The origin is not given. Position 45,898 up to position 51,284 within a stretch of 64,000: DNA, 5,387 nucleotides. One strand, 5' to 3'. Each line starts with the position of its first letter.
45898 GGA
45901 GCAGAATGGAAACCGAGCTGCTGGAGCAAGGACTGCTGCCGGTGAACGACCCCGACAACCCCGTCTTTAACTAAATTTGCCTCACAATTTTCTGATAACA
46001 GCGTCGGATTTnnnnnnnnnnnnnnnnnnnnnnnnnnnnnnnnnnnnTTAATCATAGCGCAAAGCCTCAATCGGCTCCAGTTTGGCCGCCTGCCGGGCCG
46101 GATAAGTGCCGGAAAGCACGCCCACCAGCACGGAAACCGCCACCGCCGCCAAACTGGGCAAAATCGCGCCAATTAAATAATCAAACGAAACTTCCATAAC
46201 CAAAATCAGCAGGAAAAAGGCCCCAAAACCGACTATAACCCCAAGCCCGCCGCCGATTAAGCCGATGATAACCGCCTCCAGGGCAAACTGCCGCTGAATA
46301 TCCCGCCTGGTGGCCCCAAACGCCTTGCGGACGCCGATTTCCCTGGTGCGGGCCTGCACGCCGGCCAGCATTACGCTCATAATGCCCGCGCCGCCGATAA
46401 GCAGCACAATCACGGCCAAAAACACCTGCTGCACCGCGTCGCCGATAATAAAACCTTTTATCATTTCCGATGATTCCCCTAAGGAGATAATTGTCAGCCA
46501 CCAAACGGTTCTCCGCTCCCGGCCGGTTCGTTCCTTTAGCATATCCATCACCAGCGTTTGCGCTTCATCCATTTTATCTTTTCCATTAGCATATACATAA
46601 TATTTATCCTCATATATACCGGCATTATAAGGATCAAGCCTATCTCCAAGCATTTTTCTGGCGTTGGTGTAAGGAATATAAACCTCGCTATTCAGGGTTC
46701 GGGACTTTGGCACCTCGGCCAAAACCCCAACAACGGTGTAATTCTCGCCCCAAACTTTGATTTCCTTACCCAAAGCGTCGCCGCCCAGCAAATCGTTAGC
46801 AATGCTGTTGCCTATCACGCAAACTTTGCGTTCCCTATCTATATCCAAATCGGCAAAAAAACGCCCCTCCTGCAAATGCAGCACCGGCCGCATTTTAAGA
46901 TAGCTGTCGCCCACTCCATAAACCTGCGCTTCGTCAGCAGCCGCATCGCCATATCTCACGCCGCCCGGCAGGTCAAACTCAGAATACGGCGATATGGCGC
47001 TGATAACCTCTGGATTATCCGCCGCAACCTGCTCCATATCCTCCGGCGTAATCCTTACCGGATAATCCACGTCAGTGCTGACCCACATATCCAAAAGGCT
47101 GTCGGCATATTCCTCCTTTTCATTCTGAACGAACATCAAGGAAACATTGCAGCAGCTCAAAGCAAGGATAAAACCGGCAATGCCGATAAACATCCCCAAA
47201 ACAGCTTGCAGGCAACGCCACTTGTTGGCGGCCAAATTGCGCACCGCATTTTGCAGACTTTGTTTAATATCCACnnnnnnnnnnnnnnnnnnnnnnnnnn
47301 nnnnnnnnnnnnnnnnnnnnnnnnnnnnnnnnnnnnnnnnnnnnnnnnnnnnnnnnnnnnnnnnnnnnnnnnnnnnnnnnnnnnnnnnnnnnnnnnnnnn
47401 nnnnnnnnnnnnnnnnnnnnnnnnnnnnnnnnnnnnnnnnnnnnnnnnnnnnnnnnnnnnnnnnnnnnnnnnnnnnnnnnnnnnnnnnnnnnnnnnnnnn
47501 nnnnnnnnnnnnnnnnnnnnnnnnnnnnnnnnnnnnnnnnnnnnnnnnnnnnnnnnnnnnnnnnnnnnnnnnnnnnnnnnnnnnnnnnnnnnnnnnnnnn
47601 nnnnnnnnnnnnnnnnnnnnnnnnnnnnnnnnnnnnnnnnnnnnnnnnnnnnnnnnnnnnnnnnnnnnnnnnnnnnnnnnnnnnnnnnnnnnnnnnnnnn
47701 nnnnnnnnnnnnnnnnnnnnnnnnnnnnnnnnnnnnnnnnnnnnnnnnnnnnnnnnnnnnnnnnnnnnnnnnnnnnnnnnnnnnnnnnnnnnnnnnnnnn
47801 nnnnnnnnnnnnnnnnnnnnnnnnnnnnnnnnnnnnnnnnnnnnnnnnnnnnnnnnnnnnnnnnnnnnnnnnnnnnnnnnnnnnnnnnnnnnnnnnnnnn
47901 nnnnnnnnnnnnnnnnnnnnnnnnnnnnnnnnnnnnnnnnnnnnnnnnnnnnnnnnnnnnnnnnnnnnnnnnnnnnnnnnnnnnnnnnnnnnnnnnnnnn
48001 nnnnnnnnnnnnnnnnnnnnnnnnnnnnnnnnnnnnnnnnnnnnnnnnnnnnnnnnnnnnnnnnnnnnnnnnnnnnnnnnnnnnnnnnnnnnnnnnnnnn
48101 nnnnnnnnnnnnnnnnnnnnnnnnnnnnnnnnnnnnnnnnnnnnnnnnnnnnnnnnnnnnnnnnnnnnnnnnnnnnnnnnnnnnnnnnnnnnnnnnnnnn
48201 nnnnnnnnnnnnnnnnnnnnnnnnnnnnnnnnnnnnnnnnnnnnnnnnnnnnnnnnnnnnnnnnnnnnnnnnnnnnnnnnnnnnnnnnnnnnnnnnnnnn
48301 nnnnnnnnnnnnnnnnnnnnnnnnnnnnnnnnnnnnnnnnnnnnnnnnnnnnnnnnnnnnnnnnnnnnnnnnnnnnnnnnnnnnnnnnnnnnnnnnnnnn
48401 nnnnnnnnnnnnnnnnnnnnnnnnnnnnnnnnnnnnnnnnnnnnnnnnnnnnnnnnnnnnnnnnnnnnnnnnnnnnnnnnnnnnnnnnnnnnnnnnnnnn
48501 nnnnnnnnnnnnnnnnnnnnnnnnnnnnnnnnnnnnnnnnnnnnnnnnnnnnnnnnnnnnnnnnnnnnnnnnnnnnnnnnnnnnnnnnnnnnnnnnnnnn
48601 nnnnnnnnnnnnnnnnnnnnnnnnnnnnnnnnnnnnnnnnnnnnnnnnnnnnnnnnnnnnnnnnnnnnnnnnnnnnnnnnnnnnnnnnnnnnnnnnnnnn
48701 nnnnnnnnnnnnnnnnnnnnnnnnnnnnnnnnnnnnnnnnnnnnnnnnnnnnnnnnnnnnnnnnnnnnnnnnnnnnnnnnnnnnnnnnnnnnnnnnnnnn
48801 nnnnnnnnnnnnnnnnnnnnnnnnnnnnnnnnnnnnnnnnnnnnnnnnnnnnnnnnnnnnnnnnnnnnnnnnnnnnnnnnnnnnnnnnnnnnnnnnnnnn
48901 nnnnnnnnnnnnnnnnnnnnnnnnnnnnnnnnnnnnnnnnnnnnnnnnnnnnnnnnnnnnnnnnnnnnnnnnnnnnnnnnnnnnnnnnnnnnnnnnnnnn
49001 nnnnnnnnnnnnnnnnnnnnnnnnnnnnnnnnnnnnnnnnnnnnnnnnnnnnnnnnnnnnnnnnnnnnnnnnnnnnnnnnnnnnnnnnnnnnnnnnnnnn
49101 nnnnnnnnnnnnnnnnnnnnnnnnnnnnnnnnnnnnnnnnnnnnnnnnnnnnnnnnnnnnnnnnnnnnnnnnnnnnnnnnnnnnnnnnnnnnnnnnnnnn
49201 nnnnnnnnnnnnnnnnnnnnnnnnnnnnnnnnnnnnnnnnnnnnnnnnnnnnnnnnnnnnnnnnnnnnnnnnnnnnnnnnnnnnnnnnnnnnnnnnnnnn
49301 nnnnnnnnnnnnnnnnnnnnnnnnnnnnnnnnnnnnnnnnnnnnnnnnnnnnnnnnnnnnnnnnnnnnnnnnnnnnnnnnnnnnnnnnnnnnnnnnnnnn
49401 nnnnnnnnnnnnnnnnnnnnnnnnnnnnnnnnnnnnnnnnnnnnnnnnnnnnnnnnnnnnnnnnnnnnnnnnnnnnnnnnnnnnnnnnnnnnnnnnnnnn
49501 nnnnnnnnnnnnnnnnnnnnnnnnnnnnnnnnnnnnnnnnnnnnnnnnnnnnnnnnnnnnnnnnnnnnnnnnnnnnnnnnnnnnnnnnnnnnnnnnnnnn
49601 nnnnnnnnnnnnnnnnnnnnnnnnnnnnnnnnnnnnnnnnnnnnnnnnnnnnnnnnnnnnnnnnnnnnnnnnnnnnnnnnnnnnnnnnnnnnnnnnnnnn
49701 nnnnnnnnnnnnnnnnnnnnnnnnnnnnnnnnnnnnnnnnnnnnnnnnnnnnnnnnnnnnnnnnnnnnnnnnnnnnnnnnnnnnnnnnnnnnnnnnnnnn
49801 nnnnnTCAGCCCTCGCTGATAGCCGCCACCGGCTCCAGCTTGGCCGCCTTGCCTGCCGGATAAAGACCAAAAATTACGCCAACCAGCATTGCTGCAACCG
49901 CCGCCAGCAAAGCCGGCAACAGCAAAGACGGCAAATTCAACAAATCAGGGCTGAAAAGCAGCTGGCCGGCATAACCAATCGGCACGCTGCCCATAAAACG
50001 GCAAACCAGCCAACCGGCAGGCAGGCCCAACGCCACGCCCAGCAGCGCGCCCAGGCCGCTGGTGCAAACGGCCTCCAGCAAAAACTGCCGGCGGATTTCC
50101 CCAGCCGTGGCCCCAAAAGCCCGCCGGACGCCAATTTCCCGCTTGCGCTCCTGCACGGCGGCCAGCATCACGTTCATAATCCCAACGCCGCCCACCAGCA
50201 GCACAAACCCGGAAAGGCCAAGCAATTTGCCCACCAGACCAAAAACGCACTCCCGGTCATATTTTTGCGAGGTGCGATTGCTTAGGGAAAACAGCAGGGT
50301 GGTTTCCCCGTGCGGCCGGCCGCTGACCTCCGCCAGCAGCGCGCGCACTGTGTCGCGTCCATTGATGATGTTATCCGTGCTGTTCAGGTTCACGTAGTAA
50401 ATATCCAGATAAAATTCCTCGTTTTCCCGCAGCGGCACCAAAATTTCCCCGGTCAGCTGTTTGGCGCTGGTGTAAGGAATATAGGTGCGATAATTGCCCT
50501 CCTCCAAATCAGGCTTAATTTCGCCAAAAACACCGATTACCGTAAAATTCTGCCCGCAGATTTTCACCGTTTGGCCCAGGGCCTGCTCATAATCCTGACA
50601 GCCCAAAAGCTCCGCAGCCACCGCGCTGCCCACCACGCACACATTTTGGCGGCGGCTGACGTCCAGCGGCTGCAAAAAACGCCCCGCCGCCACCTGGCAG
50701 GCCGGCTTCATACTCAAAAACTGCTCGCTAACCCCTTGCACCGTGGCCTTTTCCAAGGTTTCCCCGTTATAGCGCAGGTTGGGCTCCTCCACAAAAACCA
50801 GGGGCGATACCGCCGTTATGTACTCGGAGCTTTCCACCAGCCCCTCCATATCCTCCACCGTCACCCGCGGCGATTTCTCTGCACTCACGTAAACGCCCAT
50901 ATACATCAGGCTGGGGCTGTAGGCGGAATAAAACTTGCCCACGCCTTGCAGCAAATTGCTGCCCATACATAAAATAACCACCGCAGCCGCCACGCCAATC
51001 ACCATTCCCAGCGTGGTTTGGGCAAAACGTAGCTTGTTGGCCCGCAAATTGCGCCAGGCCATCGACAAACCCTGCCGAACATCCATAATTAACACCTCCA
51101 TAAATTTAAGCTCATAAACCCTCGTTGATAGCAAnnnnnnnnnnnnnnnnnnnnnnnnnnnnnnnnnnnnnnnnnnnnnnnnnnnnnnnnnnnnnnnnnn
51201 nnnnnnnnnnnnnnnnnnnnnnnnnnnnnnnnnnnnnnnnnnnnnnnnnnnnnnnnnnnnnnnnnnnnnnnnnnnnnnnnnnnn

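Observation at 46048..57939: Ten-gene efflux operon with SEVEN tandem FtsX/MacB-type permease paralogs behind a single ATPase, adaptor and membrane-bound regulator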

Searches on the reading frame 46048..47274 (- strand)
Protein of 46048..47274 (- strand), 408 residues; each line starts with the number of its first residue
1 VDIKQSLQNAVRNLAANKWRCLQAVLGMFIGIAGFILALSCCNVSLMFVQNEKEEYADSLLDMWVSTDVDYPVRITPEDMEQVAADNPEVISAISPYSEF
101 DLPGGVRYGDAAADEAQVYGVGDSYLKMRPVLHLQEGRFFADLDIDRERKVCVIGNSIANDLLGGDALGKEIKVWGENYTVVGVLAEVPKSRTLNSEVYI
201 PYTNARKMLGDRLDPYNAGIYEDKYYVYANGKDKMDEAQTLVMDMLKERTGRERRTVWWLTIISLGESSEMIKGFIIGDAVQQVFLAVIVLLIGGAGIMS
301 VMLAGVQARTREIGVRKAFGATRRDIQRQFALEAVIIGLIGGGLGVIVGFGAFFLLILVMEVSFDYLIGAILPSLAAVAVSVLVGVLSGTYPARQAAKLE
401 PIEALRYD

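Call 3: search_protein_families(library=pfam, proteins=[window:46048-47274:-], max_evalue=0.01)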
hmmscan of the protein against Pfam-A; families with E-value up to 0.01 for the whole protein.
window:46048-47274:- (408 aa): 2 families
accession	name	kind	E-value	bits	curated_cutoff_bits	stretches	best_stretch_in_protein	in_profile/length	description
PF12704.14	MacB_PCD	-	5.9e-31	108.8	27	1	24-240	4-202/207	MacB-like periplasmic core domain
PF02687.27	FtsX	-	3.2e-21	76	25.5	1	285-401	2-120/120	FtsX-like permease C-terminal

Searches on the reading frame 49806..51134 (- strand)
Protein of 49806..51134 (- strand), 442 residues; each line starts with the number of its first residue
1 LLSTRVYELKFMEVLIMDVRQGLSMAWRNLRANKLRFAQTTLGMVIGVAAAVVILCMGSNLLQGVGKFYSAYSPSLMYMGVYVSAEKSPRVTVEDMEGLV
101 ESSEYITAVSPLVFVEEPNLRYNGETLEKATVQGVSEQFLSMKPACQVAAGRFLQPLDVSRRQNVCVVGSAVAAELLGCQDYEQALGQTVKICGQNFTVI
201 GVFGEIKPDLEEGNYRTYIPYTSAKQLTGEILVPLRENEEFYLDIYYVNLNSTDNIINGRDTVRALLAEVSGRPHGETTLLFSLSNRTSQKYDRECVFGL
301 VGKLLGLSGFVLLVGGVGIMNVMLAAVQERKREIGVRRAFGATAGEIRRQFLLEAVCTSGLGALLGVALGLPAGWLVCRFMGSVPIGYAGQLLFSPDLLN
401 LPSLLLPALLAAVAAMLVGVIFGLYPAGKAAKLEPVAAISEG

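Call 3: search_protein_families(library=pfam, proteins=[window:49806-51134:-], max_evalue=0.01)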
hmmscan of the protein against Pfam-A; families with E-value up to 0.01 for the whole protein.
window:49806-51134:- (442 aa): 2 families
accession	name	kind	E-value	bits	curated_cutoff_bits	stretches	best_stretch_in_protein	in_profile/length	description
PF12704.14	MacB_PCD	-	2.7e-31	109.9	27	1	40-236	4-192/207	MacB-like periplasmic core domain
PF02687.27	FtsX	-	3e-20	72.9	25.5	1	307-435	3-120/120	FtsX-like permease C-terminal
